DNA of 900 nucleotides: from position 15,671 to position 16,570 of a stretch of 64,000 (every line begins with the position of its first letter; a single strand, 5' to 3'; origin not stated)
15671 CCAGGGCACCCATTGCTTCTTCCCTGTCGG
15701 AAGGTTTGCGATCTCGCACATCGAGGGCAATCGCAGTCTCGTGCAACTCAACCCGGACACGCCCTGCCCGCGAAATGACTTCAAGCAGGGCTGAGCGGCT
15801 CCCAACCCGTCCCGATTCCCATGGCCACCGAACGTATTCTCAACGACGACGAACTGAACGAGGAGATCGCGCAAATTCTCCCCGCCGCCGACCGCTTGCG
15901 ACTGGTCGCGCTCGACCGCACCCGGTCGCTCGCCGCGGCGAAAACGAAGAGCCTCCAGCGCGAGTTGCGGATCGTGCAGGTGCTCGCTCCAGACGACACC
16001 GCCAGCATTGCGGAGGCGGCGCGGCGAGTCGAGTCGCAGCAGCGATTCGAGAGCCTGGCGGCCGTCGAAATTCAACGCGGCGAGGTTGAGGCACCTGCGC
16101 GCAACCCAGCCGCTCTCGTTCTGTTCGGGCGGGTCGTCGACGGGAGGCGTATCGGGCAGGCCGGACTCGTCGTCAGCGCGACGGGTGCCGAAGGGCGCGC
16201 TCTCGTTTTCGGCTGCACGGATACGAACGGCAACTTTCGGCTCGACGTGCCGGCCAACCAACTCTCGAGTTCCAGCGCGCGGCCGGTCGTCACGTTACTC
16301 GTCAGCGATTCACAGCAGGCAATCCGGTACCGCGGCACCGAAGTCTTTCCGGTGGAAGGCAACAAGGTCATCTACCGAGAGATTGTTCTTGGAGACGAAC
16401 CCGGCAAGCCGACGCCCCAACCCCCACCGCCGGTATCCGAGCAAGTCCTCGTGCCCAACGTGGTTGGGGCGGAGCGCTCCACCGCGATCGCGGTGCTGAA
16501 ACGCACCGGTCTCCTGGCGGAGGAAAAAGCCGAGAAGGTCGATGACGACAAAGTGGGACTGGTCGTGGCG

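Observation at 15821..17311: PASTA-repeat protein without kinase or PBP domain encoded as the last structural gene of the eCIS operon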

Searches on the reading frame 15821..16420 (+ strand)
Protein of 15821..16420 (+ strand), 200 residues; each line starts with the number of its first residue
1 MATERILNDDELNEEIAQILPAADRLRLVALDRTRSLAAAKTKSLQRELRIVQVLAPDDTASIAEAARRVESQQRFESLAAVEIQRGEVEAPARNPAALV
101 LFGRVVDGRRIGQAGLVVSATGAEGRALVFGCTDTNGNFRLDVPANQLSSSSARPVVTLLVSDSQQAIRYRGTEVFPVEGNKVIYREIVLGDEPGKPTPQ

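Call 40: search_protein_representatives(protein=window:15821-16420:+)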
Query: 200 residues. Proteins with E-value up to 0.001 (for the whole library): 236; up to 1e-10: 36; up to 1e-30: 6. The best 150 are listed.
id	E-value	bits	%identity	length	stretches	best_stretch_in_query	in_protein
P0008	1.2e-81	289.2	73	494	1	2-198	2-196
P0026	9.7e-39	149.5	51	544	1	8-197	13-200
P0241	1.0e-34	136.4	43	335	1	3-199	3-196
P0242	1.5e-33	132.6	43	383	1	7-199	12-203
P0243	3.0e-31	125.1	40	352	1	8-199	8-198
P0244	5.4e-31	124.2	39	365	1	7-199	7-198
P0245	1.9e-28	116.0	40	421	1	12-199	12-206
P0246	2.0e-28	115.9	39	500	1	13-194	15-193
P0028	4.3e-28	114.8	39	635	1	8-195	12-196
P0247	7.9e-28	113.9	39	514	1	8-199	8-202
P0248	2.9e-27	112.1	36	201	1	1-199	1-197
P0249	6.3e-26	107.7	36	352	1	14-197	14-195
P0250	3.7e-25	105.2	75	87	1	1-77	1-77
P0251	1.7e-24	103.1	40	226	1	4-194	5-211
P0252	2.1e-24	102.8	38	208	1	12-199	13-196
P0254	1.4e-23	100.1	42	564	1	19-199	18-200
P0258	1.5e-18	83.7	30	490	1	3-199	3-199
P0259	1.1e-16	77.7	34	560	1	11-199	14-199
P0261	2.4e-16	76.5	39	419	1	12-194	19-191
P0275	3.5e-10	56.5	28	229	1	8-195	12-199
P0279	6.5e-10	55.6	28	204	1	10-194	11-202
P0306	1.1e-07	48.4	27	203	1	10-152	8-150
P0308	1.4e-07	48.0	34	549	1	9-193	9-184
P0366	6.7e-06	42.5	30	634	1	9-193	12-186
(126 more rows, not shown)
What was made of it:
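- The N-module alone defines a family of 236 representative clusters (call 40).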

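Call 45: find_encoding_contigs(protein=P0248, flank=10000, max_places=2)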
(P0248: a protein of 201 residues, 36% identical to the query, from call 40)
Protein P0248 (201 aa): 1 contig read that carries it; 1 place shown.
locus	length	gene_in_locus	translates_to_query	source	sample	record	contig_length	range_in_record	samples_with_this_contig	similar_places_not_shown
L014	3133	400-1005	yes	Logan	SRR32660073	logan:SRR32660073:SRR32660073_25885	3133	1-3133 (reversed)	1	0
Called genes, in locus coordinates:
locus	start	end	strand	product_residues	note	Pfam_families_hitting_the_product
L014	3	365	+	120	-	?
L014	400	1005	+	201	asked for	-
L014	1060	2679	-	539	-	PF00117:GATase, PF00958:GMP_synt_C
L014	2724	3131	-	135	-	?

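Call 49: find_encoding_contigs(protein=P0275, flank=10000, max_places=1)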
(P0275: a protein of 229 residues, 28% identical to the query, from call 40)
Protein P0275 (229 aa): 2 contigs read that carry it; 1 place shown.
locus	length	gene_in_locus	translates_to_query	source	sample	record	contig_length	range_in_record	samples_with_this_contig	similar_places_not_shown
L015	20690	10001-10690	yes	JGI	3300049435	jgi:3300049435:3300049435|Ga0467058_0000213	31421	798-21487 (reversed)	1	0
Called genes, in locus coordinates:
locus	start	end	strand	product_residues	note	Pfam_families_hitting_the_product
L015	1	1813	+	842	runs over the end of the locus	-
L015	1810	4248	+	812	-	-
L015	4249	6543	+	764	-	-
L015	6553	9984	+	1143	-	PF20129:DUF6519, PF13229:Beta_helix (faint)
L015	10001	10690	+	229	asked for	-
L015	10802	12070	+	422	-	PF13699:eCIS_core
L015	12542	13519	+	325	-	PF09084:NMT1 (weak), PF12974:Phosphonate-bd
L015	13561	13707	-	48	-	-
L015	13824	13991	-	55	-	-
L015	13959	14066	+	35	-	-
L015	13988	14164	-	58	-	PF01964:ThiC_Rad_SAM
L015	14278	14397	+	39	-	-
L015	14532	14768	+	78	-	-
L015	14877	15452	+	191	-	PF11994:DUF3489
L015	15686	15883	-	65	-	-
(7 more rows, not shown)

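Call 50: find_encoding_contigs(protein=P0306, flank=10000, max_places=1)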
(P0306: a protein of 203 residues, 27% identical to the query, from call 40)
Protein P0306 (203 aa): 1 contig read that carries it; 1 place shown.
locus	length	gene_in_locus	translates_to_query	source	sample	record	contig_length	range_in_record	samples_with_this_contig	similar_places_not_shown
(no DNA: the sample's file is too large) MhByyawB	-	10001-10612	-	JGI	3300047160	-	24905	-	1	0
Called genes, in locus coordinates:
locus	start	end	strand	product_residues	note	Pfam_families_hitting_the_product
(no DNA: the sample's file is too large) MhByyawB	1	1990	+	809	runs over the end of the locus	-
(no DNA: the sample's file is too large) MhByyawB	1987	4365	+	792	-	-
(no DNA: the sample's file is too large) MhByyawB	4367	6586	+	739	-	-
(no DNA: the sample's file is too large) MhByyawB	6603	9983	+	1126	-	PF20129:DUF6519, PF13229:Beta_helix (faint)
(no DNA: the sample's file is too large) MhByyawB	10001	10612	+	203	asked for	-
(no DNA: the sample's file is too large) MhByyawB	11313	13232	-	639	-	PF13289:SIR2_2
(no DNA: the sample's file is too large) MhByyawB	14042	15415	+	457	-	PF13676:TIR_2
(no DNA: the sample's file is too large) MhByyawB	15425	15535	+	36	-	-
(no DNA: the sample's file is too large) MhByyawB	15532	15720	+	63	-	?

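Call 51: find_encoding_contigs(protein=P0279, flank=10000, max_places=1)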
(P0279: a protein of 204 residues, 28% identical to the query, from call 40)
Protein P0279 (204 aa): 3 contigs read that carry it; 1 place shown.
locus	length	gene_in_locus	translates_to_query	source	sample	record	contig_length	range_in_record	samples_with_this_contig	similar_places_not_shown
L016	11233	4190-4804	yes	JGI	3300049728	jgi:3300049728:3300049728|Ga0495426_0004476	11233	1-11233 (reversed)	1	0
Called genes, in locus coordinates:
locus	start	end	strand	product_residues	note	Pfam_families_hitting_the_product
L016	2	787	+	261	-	?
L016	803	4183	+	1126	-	PF20129:DUF6519, PF13229:Beta_helix (faint)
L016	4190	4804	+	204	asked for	PF13620:CarboxypepD_reg (faint)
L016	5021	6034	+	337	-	PF00149:Metallophos, PF12850:Metallophos_2 (faint)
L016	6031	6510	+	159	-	PF14376:Haem_bd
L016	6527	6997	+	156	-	PF13442:Cytochrome_CBB3 (faint), PF00034:Cytochrom_C (weak)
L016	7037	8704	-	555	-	PF07969:Amidohydro_3, PF01979:Amidohydro_1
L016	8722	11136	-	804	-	PF13620:CarboxypepD_reg, PF07715:Plug, PF00593:TonB_dep_Rec_b-barrel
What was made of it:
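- Minimal members are ~200 aa, a size typical of Tfa proteins (calls 40, 49-51).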

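Call 56: search_protein_families(library=pfam, proteins=[P0243, P0249, P0261], max_evalue=1)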
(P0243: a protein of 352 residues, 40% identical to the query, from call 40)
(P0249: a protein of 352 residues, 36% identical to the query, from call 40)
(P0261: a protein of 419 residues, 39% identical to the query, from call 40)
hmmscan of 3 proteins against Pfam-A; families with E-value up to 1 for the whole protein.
P0243 (352 aa): 2 families
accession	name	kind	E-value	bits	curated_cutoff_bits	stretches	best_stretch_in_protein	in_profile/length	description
PF03793.24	PASTA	-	1.4e-14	54.2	23.2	1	209-268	2-63/64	PASTA domain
PF13620.12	CarboxypepD_reg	-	0.0018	19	32.3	1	101-142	2-43/82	Carboxypeptidase regulatory-like domain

P0249 (352 aa): 3 families
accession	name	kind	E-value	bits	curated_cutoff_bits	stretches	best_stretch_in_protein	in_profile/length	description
PF03793.24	PASTA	-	4e-11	43.1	23.2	1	211-272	1-63/64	PASTA domain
PF13620.12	CarboxypepD_reg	-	0.031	15.1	32.3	1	101-143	2-45/82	Carboxypeptidase regulatory-like domain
PF24568.1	CC_PcsB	-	0.053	13.8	27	1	142-166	7-31/75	Peptidoglycan hydrolase PcsB, coiled-coil domain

P0261 (419 aa): 4 families
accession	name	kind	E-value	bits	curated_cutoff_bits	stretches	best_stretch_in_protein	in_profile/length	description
PF03793.24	PASTA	-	1.2e-19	70.5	23.2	2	208-269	1-63/64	PASTA domain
PF13620.12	CarboxypepD_reg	-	0.0017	19.1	32.3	1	107-161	2-57/82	Carboxypeptidase regulatory-like domain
PF11974.14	bMG3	-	0.013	15.8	34.9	1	110-149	20-59/103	Bacterial alpha-2-macroglobulin MG3 domain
PF25020.1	TTR_TEN1-4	-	0.11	12.8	27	1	104-157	6-58/86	Teneurin TTR-like domain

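Call 71: list_cluster_members(proteins=[P0241, P0243, P0245, P0246, P0247, P0254, P0258, P0259, P0308, P0366])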
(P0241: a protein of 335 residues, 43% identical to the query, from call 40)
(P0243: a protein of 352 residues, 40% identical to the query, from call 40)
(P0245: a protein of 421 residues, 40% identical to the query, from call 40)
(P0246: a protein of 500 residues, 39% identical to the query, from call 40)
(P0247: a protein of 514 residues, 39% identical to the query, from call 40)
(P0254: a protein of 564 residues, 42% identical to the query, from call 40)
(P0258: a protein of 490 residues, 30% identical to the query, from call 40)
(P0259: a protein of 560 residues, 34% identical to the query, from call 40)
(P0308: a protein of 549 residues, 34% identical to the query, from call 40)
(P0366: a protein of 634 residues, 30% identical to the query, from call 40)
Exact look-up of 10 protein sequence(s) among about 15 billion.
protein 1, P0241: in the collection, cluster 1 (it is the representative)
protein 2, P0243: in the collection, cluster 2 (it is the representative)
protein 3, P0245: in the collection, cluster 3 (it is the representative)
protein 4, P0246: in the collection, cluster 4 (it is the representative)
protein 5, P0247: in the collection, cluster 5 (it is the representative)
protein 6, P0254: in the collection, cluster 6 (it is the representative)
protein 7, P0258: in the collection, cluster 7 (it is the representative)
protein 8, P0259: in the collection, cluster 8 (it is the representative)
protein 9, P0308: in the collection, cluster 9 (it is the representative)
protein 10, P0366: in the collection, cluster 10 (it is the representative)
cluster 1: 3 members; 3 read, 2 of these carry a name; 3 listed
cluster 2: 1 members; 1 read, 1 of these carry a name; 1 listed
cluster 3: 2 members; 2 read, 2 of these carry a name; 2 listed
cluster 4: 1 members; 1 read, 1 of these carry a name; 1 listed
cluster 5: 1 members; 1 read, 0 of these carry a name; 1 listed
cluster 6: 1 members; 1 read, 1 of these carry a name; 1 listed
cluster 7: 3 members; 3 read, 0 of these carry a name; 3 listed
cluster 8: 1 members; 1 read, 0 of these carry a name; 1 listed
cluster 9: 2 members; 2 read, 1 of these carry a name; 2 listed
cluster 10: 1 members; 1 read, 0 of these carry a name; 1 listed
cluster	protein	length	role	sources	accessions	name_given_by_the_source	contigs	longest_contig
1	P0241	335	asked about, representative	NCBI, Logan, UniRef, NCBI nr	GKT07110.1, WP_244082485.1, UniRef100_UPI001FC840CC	PASTA domain-containing protein [Desulforhabdus sp. TSK] | PASTA domain-containing protein n=1 Tax=Desulforhabdus sp. TSK TaxID=2925014 ...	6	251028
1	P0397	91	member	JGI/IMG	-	beta-lactam-binding protein with PASTA domain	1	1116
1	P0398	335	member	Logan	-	-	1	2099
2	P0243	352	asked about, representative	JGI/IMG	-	hypothetical protein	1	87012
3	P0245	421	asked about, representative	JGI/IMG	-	hypothetical protein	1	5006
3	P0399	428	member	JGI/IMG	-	hypothetical protein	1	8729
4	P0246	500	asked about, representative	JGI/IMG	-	beta-lactam-binding protein with PASTA domain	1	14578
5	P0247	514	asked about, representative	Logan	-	-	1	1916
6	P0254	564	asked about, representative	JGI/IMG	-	beta-lactam-binding protein with PASTA domain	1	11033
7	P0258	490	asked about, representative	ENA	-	-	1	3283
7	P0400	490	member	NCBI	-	-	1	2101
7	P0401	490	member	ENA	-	-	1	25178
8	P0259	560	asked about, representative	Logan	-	-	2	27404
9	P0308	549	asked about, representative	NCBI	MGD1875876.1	MAG: PASTA domain-containing protein [Kiloniellaceae bacterium]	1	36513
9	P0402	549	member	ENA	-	-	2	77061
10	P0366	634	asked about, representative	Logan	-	-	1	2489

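Call 72: find_encoding_contigs(protein=P0241, flank=10000, max_places=1)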
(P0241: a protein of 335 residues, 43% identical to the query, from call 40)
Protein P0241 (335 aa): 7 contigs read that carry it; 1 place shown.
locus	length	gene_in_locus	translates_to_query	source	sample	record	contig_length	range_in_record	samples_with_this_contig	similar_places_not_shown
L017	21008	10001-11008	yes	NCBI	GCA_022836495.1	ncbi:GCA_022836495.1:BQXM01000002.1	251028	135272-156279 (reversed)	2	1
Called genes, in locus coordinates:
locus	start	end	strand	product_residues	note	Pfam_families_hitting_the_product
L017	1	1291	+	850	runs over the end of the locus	-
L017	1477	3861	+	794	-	-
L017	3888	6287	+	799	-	-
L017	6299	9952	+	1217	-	PF20129:DUF6519, PF13229:Beta_helix (faint)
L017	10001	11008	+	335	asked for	PF03793:PASTA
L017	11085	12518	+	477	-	PF00171:Aldedh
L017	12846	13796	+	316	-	PF01595:CNNM (weak), PF00571:CBS (weak), PF03471:CorC_HlyC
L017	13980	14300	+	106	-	PF05973:Gp49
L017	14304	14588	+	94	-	PF13744:HTH_37, PF04545:Sigma70_r4 (weak), PF01381:HTH_3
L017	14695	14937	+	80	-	PF21748:UPF0150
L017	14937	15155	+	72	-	PF07927:HicA_toxin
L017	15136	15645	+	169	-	PF16561:AMPK1_CBM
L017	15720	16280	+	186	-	PF04542:Sigma70_r2, PF08281:Sigma70_r4_2, PF04545:Sigma70_r4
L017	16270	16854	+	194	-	PF02922:CBM_48, PF16561:AMPK1_CBM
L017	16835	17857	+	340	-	-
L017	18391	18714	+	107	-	-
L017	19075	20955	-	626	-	PF03063:Prismane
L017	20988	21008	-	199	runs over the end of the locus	PF13187:Fer4_9 (faint), PF12838:Fer4_7, PF13247:Fer4_11, PF00037:Fer4, PF12797:Fer4_2 (weak), PF12837:Fer4_6 (weak), PF13237:Fer4_10 (weak)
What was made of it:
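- It also holds in a cultured Desulforhabdus sp. TSK genome (calls 71, 72).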

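Call 85: search_protein_families(library=ncbifam, proteins=[P0275, P0279], max_evalue=0.01)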
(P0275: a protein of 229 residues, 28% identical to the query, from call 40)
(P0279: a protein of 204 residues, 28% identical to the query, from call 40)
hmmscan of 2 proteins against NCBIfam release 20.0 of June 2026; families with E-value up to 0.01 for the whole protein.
P0275 (229 aa): 0 families

P0279 (204 aa): 3 families
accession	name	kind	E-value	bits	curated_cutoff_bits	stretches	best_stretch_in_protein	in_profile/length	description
TIGR02439.1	catechol_proteo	equivalog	0.00047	19.2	392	1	94-149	123-178/285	catechol 1,2-dioxygenase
NF058648.1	ECF_sub_HI1622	equivalog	0.0087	16.1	100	0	104-148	29-73/180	NikL family nickel/cobalt ECF transporter subunit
NF040520.1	Ig_like_BLP2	equivalog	0.009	14.2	750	0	26-144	102-219/730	Ig-like repeat protein Blp2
